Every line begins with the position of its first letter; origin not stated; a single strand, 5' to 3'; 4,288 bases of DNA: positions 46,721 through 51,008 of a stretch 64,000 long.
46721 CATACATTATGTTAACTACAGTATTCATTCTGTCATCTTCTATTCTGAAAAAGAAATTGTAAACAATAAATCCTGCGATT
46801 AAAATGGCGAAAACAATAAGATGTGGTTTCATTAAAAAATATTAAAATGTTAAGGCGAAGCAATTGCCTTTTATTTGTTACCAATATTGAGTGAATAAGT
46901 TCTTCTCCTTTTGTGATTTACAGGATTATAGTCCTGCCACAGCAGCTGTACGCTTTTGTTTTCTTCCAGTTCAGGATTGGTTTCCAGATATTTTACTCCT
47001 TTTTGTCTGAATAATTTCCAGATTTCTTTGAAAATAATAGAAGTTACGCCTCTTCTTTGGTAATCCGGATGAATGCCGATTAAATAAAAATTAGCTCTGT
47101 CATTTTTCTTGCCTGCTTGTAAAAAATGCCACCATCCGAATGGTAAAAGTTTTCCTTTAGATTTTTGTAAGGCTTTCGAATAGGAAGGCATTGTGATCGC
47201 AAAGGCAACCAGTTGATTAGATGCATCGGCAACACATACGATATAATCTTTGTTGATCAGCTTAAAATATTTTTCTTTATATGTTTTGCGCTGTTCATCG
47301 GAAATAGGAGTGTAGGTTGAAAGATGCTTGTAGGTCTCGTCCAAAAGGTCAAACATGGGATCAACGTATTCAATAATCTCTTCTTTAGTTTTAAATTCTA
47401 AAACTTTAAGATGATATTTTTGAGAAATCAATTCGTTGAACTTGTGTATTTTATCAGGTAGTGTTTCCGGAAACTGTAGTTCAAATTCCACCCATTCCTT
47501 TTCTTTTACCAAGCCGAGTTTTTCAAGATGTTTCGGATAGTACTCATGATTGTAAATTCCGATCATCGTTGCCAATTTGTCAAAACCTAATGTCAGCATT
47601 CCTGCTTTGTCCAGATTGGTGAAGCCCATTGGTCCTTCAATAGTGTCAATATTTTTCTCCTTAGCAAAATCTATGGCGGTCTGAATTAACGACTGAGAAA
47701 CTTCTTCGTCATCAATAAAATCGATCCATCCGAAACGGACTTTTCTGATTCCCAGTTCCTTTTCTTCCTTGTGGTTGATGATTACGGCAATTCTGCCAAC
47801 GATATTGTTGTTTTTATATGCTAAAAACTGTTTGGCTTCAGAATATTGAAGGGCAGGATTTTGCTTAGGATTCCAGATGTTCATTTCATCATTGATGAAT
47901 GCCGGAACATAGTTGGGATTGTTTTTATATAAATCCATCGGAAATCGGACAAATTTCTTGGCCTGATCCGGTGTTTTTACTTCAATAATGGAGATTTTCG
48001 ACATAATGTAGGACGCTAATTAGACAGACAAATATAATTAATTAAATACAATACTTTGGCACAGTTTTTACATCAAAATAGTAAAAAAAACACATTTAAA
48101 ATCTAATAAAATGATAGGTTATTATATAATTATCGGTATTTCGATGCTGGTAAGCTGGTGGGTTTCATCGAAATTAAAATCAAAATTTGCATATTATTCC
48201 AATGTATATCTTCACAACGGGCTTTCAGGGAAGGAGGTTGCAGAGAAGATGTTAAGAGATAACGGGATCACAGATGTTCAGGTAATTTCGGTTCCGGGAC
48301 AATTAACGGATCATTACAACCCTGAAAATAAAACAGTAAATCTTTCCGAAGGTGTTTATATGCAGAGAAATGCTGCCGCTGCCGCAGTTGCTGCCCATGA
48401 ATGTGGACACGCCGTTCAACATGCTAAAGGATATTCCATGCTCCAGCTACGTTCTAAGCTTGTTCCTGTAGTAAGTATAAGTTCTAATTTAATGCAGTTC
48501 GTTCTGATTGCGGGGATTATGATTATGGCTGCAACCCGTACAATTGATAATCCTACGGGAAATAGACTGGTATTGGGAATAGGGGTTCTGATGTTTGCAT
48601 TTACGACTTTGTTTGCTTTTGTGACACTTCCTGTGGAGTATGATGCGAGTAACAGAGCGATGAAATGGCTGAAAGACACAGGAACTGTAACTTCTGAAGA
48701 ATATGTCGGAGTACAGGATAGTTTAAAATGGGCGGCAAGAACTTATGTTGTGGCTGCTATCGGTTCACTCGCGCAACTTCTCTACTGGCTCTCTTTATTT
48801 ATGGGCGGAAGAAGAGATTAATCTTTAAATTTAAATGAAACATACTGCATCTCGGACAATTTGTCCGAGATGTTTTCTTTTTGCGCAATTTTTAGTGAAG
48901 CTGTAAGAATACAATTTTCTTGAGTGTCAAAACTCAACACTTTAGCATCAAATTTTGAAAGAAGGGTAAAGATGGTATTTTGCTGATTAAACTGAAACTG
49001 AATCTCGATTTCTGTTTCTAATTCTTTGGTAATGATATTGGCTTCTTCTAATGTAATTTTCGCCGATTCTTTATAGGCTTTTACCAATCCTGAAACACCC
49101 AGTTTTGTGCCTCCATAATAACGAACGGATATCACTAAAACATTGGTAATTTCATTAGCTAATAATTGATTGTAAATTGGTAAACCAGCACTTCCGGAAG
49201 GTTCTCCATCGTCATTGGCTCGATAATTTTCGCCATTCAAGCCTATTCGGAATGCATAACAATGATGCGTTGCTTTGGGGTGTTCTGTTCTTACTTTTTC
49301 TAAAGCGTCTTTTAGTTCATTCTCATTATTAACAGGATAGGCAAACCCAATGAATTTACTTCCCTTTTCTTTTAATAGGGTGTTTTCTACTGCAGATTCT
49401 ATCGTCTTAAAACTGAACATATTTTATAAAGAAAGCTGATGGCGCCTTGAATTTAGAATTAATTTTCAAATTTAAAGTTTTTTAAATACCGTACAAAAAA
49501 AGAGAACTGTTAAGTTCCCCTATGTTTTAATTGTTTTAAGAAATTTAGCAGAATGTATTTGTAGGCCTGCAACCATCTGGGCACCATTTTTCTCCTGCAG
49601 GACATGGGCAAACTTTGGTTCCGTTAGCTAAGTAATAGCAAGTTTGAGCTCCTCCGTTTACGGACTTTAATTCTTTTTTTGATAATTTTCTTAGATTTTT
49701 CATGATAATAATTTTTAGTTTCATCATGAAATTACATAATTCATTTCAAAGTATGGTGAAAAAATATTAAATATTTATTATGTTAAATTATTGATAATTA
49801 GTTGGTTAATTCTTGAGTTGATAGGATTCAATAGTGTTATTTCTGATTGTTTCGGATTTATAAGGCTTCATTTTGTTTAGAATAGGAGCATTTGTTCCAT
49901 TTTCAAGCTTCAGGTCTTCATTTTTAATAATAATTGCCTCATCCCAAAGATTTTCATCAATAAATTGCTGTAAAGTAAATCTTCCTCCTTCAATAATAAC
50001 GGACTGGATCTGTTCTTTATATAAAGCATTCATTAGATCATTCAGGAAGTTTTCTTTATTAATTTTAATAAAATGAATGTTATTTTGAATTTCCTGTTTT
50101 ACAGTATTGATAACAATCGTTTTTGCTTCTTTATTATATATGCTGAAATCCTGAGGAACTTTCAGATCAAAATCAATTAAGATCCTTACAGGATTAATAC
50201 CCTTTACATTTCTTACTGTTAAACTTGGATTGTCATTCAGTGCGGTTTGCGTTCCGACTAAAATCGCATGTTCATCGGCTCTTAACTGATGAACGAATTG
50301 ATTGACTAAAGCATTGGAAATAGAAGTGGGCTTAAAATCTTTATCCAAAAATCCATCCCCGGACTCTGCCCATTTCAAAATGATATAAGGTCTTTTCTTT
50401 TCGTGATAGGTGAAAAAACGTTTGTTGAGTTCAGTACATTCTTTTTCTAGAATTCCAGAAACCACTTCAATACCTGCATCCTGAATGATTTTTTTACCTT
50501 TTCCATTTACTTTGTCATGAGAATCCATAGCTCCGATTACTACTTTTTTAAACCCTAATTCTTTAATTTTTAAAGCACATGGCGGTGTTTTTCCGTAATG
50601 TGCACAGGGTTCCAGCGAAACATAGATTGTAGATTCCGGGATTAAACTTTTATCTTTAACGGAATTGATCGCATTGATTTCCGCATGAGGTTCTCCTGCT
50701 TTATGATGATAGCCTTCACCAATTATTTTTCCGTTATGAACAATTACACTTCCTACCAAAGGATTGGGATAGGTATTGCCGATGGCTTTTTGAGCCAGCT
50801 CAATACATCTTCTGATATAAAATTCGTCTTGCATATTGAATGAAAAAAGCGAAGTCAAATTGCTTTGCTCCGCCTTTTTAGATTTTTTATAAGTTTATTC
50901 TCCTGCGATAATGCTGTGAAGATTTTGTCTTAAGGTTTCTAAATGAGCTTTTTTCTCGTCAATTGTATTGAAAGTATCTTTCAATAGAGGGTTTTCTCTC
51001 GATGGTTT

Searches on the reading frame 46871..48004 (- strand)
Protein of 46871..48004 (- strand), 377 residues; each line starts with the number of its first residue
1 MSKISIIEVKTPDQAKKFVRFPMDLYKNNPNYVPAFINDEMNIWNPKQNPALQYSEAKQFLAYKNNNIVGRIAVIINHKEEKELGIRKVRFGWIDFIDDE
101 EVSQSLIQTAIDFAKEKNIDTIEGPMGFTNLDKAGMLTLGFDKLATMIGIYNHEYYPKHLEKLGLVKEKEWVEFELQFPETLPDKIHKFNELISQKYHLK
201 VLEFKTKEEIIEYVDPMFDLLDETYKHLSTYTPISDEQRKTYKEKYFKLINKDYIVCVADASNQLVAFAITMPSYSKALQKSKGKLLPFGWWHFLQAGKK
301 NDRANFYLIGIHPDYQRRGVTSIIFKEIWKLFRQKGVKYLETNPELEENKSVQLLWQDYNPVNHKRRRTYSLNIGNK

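Call 74: search_protein_families(library=pfam, proteins=[window:46871-48004:-], max_evalue=0.00001)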
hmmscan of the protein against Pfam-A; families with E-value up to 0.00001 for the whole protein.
window:46871-48004:- (377 aa): 1 family
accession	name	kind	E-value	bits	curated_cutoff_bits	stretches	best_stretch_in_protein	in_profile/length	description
PF00583.31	Acetyltransf_1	-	4.1e-08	33.9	20.7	0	224-347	4-103/116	Acetyltransferase (GNAT) family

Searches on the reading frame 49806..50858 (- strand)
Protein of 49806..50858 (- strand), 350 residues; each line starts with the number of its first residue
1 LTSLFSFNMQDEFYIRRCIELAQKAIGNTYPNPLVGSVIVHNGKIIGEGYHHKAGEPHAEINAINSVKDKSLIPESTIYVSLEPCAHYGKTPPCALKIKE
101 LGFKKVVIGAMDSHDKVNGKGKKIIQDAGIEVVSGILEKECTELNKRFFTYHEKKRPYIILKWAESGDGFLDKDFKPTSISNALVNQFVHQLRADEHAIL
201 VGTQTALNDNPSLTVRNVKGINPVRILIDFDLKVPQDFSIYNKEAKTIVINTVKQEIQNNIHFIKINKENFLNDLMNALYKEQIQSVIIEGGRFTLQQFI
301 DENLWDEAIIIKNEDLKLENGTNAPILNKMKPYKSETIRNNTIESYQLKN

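Call 74: search_protein_families(library=pfam, proteins=[window:49806-50858:-], max_evalue=0.00001)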
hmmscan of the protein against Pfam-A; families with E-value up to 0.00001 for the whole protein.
window:49806-50858:- (350 aa): 3 families
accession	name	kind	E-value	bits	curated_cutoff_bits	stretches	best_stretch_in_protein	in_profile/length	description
PF01872.23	RibD_C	-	1.4e-29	103.8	24.1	1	157-310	1-158/197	RibD C-terminal domain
PF00383.29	dCMP_cyt_deam_1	-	1.1e-19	70.6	25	1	10-109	3-101/102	Cytidine and deoxycytidylate deaminase zinc-binding region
PF14437.12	MafB19-deam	-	5.9e-11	42.9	27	1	12-150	4-139/142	MafB19-like deaminase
